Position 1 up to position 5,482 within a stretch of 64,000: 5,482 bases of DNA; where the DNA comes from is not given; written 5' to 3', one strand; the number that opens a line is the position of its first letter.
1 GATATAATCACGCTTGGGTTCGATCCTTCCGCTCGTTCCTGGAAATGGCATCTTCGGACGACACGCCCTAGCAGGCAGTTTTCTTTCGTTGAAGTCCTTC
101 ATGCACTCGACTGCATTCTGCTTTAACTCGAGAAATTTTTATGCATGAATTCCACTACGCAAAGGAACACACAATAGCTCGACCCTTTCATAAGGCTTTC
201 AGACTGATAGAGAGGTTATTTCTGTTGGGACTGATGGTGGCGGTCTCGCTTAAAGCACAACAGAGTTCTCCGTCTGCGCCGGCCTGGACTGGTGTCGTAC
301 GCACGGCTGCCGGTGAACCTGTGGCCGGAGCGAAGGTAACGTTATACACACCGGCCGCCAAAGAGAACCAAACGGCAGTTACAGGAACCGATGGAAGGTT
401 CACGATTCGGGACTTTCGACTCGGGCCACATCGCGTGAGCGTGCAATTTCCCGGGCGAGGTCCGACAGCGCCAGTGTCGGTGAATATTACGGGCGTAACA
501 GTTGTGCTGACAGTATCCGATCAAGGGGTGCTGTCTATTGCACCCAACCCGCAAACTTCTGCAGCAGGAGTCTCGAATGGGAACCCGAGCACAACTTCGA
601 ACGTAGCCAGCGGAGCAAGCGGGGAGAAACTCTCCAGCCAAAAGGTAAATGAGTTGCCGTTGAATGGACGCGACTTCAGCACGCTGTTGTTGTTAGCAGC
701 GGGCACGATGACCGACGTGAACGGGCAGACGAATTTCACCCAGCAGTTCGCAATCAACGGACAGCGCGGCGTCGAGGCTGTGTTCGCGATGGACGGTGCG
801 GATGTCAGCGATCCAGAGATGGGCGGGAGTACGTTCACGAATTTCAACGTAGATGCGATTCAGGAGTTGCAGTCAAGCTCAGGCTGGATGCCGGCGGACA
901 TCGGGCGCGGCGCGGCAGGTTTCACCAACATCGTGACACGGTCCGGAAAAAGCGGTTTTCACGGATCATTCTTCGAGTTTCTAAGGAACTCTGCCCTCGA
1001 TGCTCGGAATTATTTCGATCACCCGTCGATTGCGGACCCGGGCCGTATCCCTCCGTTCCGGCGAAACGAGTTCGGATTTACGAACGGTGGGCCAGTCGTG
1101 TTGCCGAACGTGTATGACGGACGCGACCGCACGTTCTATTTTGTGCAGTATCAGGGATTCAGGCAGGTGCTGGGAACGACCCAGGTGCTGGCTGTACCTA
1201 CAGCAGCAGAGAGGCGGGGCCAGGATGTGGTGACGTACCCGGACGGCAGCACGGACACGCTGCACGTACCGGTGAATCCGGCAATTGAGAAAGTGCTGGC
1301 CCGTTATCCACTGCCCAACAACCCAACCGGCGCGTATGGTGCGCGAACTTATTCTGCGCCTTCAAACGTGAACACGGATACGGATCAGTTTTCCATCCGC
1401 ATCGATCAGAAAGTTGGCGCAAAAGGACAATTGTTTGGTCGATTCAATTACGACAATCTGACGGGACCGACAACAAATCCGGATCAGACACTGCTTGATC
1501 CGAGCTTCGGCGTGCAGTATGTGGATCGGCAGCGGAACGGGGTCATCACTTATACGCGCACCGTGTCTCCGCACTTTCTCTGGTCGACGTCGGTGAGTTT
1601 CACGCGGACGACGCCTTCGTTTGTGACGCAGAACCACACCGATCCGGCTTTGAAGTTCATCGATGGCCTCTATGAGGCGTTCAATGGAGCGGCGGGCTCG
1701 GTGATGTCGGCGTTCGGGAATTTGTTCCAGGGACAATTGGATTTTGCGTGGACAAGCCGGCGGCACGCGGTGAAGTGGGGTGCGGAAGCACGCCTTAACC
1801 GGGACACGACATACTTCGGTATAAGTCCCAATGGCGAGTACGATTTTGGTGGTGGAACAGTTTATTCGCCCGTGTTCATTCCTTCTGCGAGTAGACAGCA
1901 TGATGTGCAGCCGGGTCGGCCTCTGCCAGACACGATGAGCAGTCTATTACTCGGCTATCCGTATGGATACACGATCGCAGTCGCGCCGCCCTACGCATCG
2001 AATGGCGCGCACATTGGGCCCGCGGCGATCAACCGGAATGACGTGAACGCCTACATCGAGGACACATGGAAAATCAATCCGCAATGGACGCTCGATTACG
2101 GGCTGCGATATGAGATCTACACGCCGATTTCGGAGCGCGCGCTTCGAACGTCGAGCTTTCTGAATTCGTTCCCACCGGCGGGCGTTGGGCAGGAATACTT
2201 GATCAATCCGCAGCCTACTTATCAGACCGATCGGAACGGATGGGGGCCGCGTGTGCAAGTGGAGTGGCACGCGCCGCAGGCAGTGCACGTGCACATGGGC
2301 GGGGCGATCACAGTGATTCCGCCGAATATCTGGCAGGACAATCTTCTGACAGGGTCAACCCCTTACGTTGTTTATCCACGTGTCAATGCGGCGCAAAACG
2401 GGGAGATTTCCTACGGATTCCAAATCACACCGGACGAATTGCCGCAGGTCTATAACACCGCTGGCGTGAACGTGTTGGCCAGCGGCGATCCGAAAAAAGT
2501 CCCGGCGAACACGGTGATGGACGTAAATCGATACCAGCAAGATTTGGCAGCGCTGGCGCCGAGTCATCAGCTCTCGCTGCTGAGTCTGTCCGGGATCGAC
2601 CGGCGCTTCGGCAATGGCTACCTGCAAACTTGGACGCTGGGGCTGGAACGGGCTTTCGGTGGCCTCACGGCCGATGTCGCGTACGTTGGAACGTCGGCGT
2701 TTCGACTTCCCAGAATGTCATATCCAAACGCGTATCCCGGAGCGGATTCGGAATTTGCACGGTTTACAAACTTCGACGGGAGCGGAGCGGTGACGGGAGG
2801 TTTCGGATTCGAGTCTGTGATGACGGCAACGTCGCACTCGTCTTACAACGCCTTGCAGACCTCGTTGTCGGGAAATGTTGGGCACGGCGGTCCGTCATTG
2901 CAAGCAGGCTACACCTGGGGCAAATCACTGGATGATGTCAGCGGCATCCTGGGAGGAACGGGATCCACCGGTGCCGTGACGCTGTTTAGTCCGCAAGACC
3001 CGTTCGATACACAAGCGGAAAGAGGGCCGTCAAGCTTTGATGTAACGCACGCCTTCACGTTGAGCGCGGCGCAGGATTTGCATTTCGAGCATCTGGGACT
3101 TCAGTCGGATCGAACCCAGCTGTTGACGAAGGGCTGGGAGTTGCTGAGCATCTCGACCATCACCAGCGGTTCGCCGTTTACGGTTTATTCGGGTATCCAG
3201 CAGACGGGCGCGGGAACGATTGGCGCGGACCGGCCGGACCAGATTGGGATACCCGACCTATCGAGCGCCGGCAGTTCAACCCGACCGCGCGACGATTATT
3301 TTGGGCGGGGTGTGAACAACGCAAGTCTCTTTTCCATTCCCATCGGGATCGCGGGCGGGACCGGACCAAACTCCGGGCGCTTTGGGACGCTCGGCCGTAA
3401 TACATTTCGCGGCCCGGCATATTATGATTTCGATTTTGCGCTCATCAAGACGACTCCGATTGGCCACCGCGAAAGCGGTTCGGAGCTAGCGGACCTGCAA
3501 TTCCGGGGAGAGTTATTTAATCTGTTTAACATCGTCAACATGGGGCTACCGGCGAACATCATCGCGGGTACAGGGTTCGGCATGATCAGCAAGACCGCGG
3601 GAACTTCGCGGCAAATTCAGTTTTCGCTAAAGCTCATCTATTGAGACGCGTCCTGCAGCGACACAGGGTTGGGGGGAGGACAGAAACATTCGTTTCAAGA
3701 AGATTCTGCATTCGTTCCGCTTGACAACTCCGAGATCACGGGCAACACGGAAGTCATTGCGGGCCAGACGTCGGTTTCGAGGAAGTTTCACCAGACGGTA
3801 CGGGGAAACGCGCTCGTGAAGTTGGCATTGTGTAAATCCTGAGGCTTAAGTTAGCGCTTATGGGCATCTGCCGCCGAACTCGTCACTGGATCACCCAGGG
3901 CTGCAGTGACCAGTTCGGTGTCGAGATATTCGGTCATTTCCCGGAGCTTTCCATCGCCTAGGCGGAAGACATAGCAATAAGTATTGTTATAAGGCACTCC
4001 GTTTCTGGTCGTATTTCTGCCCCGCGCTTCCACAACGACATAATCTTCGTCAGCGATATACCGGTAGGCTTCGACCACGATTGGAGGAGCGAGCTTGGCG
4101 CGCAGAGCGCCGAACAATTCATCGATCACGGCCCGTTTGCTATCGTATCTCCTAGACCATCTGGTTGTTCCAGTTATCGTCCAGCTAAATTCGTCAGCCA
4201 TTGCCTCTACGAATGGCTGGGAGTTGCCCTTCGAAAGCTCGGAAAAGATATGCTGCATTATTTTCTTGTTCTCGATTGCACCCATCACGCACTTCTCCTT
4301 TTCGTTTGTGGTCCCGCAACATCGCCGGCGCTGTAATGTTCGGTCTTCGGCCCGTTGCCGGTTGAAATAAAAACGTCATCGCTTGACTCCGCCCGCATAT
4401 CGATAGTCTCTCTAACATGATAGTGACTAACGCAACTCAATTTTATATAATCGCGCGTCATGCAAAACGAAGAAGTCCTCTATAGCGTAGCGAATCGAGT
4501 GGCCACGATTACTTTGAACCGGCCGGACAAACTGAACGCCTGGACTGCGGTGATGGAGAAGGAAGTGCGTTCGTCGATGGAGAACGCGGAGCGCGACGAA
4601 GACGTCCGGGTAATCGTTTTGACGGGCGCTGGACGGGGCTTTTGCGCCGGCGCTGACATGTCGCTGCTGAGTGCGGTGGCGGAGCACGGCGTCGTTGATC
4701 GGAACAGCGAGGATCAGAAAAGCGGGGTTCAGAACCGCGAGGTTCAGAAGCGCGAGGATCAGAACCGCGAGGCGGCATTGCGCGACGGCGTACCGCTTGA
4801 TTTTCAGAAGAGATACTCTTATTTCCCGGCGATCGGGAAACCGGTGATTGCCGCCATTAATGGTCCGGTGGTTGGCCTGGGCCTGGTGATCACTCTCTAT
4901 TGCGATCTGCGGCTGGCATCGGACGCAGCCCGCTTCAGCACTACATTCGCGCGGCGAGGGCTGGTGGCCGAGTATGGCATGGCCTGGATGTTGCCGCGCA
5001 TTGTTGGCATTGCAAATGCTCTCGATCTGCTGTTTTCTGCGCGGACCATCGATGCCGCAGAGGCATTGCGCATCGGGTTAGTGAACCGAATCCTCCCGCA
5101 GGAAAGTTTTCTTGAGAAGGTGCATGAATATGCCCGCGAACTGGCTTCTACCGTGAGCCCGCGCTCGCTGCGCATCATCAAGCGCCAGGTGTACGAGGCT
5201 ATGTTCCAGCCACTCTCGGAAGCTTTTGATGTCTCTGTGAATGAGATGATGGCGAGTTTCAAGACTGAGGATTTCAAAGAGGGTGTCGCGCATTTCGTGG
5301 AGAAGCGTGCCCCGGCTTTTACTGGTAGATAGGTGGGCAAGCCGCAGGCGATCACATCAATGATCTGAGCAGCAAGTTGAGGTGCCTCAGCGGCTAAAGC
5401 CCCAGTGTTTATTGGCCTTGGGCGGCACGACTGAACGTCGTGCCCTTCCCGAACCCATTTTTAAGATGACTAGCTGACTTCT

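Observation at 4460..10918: Unfused ACAD10/11-type kinase + dehydrogenase module with a PGAM-family phosphatase: candidate 4-hydroxyacyl-CoA phospho-elimination pathway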

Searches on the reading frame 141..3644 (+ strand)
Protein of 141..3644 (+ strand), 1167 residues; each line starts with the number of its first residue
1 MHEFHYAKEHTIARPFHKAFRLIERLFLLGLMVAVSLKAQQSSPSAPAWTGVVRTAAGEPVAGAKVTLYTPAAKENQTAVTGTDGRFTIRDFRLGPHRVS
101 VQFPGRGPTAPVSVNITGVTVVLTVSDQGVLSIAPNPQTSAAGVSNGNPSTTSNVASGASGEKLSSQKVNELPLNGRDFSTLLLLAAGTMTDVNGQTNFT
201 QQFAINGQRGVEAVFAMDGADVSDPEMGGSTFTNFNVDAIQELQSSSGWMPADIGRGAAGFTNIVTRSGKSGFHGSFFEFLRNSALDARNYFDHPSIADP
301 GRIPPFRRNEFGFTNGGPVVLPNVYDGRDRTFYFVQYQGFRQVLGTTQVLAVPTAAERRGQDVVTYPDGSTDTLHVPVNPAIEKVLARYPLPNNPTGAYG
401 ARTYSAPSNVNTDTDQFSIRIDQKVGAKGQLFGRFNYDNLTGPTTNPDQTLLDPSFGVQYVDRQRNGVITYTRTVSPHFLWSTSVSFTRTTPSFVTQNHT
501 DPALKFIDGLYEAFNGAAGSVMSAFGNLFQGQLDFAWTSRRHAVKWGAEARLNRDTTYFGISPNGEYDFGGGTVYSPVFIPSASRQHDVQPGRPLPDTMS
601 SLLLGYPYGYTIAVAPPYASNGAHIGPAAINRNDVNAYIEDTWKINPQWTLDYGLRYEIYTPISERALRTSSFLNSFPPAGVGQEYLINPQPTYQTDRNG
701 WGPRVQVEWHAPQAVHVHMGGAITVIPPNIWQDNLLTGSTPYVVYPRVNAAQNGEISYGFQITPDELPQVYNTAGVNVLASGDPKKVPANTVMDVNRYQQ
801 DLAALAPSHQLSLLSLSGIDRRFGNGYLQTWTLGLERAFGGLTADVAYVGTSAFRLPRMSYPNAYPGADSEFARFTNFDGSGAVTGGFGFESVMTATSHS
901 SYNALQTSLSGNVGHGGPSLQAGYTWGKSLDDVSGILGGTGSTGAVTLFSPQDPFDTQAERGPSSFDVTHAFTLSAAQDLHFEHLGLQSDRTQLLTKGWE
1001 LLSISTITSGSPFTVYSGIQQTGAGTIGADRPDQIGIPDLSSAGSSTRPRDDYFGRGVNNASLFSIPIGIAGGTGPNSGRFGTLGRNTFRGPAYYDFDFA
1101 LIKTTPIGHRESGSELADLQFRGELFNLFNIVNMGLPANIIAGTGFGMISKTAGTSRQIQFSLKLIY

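Call 4: search_protein_families(library=pfam, proteins=[window:141-3644:+], max_evalue=0.001)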
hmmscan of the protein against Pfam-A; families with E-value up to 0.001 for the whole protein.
window:141-3644:+ (1167 aa): 2 families
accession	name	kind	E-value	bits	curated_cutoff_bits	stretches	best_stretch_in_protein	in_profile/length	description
PF25183.1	OMP_b-brl_4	-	1.2e-143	480.9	30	1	265-1160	1-838/838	Outer membrane beta barrel domain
PF13620.12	CarboxypepD_reg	-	8.4e-12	45.7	32.3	1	50-120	3-75/82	Carboxypeptidase regulatory-like domain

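Call 5: search_protein_families(library=ncbifam, proteins=[window:141-3644:+], max_evalue=0.001)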
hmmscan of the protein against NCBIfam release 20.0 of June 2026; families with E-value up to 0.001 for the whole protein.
window:141-3644:+ (1167 aa): 0 families

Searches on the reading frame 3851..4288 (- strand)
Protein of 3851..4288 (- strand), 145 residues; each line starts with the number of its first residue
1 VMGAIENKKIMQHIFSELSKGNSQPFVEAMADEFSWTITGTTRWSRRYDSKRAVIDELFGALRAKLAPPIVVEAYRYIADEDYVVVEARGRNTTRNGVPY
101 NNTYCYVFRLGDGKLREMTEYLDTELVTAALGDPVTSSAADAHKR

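Call 4: search_protein_families(library=pfam, proteins=[window:3851-4288:-], max_evalue=0.001)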
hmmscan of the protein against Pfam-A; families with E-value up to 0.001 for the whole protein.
window:3851-4288:- (145 aa): 1 family
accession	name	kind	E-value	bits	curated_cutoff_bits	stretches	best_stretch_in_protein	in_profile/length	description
PF12680.13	SnoaL_2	-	6.1e-09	36.8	27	1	14-118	4-102/102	SnoaL-like domain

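Call 5: search_protein_families(library=ncbifam, proteins=[window:3851-4288:-], max_evalue=0.001)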
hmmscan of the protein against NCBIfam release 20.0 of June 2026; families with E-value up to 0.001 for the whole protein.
window:3851-4288:- (145 aa): 0 families

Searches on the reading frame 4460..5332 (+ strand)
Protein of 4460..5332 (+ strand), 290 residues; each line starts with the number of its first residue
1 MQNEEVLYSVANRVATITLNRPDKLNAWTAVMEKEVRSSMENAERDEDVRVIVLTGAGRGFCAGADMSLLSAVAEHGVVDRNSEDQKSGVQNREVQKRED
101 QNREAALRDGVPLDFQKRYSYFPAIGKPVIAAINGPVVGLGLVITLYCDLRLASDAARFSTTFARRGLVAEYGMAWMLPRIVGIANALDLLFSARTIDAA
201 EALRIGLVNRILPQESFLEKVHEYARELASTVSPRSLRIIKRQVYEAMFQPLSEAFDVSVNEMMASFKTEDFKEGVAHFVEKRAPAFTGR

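Call 4: search_protein_families(library=pfam, proteins=[window:4460-5332:+], max_evalue=0.001)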
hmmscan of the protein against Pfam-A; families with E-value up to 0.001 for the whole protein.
window:4460-5332:+ (290 aa): 2 families
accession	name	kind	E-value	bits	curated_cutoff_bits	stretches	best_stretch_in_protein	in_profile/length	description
PF00378.25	ECH_1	-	7.5e-54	183.1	27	2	103-289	65-250/251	Enoyl-CoA hydratase/isomerase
PF16113.10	ECH_2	-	1.8e-30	107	27.2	1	15-217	2-177/335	Enoyl-CoA hydratase/isomerase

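Call 5: search_protein_families(library=ncbifam, proteins=[window:4460-5332:+], max_evalue=0.001)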
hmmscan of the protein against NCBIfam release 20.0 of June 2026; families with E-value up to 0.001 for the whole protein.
window:4460-5332:+ (290 aa): 69 families (the best 25 are shown)
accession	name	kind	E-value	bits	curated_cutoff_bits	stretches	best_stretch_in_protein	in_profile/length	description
NF004857.0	PRK06210.1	equivalog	6e-114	380.1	341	1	1-289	5-274/275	enoyl-CoA hydratase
NF006109.0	PRK08260.1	subfamily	9.4e-73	245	320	1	1-289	1-277/296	enoyl-CoA hydratase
NF051848.1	EnCoAHydtEchA19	equivalog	7e-58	196.2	400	2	94-290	65-258/258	enoyl-CoA hydratase EchA19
NF006699.0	PRK09245.1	subfamily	1.1e-56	192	354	1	5-290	4-266/266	crotonase/enoyl-CoA hydratase family protein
TIGR02280.1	PaaB1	equivalog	5.5e-55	186.6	345.15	2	122-290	89-256/256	2-(1,2-epoxy-1,2-dihydrophenyl)acetyl-CoA isomerase PaaG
NF004840.0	PRK06190.1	equivalog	9.7e-52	176.1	253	2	117-275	87-243/260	enoyl-CoA hydratase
NF004635.0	PRK05981.1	equivalog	6.8e-51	173.3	351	1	1-290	1-266/266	enoyl-CoA hydratase/isomerase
NF004517.0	PRK05862.1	equivalog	2.6e-49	168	396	2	114-289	82-256/257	enoyl-CoA hydratase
NF004525.0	PRK05870.1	equivalog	7.8e-49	166.9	285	2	127-280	96-247/249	enoyl-CoA hydratase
NF004781.0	PRK06127.1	subfamily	1.1e-48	166.3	291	2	125-290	105-269/269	enoyl-CoA hydratase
NF004475.0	PRK05809.1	subfamily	2.2e-48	165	394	2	119-289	90-259/260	short-chain-enoyl-CoA hydratase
NF006107.0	PRK08258.1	equivalog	7.4e-48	163.2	330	2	124-290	111-277/277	enoyl-CoA hydratase family protein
NF042430.2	EnCoAhydt_DpgD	equivalog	1.3e-46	159.2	400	2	124-289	93-257/258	enoyl-CoA-hydratase DpgD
NF005864.0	PRK07799.1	equivalog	2.1e-45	155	316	2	126-289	103-265/266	crotonase/enoyl-CoA hydratase family protein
NF005803.0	PRK07658.1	equivalog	2.9e-45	154.7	313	2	124-290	92-257/257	enoyl-CoA hydratase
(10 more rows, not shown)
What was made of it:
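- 4460..5332 (+): Crotonase-family enoyl-CoA hydratase/isomerase upstream of the ACAD. NCBIfam PRK06210 380 bits, above its cut-off of 341 (calls 4, 5).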
